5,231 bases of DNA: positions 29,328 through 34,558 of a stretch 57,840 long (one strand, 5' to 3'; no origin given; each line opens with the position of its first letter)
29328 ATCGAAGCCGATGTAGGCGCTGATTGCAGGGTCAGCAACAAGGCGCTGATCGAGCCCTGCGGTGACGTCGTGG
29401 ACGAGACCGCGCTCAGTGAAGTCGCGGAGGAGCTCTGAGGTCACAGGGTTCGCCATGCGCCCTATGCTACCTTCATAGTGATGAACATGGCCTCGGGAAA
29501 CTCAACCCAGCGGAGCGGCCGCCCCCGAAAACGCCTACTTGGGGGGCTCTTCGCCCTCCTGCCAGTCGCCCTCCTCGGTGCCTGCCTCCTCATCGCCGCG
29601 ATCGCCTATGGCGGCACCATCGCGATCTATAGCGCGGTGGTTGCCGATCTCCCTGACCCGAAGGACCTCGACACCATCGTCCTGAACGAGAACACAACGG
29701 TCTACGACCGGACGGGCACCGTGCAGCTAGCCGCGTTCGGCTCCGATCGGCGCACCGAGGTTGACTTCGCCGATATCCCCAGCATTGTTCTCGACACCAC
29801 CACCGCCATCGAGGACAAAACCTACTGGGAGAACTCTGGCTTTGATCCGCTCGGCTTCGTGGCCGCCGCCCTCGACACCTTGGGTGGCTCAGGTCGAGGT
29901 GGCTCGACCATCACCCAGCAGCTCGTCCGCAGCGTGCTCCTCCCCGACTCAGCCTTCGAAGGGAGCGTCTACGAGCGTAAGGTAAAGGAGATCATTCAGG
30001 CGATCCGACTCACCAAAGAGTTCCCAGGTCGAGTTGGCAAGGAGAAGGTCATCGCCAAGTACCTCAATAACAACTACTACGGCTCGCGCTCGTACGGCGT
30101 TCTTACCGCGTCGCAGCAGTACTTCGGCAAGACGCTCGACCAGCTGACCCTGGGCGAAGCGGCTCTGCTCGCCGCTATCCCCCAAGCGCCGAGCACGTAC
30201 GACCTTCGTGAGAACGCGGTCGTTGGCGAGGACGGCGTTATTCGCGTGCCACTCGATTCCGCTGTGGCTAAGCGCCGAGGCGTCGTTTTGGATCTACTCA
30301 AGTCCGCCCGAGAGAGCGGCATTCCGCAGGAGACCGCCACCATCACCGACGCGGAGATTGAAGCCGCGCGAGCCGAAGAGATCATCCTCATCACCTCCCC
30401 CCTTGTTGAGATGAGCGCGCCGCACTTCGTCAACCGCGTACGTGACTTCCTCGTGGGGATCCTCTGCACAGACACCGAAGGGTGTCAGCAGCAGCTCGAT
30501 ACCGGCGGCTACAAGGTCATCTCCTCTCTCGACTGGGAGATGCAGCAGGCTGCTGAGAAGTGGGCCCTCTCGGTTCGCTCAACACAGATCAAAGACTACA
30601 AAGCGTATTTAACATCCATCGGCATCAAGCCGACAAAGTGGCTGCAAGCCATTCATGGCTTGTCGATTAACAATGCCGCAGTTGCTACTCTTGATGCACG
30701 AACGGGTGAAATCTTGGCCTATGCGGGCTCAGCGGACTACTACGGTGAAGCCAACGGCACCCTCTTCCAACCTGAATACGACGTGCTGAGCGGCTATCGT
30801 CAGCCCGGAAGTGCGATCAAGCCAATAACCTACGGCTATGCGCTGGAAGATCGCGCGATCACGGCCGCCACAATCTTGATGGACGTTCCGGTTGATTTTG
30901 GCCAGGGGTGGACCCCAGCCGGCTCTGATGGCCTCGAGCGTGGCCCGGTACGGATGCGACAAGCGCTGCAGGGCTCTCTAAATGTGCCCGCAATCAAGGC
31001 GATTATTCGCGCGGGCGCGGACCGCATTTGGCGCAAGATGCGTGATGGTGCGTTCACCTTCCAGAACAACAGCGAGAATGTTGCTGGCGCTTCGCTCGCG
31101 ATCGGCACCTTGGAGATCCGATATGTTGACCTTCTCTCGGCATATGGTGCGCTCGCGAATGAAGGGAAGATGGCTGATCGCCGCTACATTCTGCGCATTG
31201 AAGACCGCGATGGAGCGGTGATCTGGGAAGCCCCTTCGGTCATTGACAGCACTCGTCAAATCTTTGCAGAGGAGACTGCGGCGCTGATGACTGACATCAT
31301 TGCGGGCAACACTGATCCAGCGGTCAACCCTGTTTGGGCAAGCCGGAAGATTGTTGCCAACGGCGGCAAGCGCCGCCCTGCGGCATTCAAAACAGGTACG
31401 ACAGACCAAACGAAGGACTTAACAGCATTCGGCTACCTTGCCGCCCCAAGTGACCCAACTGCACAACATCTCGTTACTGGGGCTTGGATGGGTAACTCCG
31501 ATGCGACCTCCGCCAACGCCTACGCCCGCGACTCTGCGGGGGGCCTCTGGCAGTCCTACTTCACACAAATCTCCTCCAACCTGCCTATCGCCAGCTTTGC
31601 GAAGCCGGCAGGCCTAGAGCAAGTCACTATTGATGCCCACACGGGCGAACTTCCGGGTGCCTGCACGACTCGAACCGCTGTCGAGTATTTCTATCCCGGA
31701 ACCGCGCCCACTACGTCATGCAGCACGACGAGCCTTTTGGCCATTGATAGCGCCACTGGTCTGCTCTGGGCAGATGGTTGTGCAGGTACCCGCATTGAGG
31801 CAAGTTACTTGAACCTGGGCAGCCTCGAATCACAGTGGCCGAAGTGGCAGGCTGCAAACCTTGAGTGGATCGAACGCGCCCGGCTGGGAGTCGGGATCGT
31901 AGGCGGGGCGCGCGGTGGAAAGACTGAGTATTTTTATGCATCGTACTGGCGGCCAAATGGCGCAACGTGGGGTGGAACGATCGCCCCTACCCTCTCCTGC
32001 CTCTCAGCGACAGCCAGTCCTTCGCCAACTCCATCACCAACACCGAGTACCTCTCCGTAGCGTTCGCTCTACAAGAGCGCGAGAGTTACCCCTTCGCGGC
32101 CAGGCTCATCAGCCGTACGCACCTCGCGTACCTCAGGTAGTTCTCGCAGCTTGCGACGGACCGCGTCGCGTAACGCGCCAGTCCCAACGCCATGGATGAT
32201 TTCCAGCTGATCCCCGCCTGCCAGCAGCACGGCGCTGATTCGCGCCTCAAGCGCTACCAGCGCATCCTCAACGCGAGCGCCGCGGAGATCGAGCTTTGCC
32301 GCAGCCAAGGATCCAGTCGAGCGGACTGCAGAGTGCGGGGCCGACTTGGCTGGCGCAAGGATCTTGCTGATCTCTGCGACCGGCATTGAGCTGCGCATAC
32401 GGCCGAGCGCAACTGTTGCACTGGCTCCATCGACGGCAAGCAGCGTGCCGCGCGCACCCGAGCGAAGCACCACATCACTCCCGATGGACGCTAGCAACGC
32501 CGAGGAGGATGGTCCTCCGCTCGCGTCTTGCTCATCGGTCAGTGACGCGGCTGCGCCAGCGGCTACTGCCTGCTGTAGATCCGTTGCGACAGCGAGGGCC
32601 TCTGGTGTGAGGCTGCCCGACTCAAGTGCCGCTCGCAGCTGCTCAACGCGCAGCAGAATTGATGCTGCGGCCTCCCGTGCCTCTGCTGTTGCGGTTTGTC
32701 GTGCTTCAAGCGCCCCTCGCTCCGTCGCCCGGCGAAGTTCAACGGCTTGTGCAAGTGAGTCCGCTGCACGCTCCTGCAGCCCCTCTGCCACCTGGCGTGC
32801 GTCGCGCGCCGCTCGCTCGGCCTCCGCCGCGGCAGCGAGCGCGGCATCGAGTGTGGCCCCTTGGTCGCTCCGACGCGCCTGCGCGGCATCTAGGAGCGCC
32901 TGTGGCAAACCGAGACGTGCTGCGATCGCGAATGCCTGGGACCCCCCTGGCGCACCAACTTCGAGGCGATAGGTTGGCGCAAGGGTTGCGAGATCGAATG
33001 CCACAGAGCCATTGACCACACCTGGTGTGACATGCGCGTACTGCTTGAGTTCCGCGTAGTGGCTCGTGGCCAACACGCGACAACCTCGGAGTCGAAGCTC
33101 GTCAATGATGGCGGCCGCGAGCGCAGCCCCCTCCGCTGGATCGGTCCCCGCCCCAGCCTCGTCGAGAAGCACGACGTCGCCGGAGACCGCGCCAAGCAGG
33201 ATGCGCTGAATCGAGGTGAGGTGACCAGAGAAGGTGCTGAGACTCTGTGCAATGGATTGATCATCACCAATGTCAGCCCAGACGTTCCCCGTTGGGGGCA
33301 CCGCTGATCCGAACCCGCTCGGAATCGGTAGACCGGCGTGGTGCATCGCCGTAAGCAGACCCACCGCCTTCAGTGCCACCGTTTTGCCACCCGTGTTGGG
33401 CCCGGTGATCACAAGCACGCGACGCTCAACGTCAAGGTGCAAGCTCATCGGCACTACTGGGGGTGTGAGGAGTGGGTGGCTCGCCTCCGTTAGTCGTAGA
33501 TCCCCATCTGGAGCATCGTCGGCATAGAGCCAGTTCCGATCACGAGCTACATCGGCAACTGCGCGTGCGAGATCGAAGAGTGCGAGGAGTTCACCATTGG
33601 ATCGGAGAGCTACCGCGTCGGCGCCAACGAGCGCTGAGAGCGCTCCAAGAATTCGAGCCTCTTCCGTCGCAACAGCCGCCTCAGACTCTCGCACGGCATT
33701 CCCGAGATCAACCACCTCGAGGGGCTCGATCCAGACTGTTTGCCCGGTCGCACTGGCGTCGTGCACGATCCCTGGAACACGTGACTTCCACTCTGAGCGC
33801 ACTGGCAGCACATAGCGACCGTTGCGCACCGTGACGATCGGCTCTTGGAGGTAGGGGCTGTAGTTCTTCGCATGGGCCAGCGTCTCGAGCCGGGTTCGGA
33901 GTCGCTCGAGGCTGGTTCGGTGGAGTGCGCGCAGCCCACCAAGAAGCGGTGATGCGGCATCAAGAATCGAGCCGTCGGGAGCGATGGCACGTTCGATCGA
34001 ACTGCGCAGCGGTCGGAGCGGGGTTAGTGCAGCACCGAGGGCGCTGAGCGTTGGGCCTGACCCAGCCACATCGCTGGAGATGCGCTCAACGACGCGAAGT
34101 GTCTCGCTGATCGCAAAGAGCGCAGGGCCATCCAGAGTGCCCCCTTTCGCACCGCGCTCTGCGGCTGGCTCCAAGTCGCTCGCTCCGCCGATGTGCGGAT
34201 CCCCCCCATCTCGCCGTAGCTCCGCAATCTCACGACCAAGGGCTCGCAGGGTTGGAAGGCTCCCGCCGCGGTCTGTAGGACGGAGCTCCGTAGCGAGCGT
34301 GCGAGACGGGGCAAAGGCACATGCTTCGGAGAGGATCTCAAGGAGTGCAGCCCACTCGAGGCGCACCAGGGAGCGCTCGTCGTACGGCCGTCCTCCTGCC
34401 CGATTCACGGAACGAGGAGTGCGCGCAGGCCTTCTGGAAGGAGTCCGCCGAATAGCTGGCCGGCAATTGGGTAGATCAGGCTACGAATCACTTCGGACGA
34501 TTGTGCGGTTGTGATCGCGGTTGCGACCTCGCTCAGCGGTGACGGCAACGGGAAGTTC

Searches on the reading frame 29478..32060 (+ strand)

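Call 49: search_protein_families(library=pfam, proteins=[window:29478-32060:+], max_evalue=0.00001)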
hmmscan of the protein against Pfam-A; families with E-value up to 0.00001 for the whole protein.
window:29478-32060:+ (860 aa): 2 families
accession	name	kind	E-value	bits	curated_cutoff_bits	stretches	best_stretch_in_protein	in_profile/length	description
PF00912.28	Transgly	-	1.4e-41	142.3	27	1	85-247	6-163/178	Transglycosylase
PF00905.27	Transpeptidase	-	6.3e-16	58.9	22.1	1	402-647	3-247/299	Penicillin binding protein transpeptidase domain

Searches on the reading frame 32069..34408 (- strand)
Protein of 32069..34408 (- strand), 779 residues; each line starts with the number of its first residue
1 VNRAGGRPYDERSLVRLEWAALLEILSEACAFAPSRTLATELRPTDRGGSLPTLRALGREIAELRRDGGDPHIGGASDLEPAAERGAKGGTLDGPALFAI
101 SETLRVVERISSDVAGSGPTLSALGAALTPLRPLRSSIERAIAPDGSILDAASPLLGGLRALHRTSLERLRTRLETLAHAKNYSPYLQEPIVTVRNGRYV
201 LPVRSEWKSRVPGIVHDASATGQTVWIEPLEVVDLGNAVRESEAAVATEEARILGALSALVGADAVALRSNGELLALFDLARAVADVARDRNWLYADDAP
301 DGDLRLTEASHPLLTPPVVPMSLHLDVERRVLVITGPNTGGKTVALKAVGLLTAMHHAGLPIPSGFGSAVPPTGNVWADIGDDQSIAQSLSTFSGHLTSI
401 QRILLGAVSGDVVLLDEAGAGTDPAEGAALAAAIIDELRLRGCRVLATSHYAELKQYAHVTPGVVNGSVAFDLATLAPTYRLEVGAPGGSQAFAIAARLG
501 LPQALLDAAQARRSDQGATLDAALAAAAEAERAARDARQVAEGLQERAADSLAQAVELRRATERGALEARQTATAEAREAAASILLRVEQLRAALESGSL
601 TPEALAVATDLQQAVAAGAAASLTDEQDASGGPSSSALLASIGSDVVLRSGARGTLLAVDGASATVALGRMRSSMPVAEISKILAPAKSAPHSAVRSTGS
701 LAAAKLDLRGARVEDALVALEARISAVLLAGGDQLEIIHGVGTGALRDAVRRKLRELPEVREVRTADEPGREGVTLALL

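Call 49: search_protein_families(library=pfam, proteins=[window:32069-34408:-], max_evalue=0.00001)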
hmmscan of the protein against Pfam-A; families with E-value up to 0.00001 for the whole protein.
window:32069-34408:- (779 aa): 2 families
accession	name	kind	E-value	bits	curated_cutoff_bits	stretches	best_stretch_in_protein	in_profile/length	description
PF00488.27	MutS_V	-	2.6e-24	86.7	30.2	1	332-511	1-182/188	MutS domain V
PF01713.27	Smr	-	9e-16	58.2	25.7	1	706-779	1-76/77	Smr domain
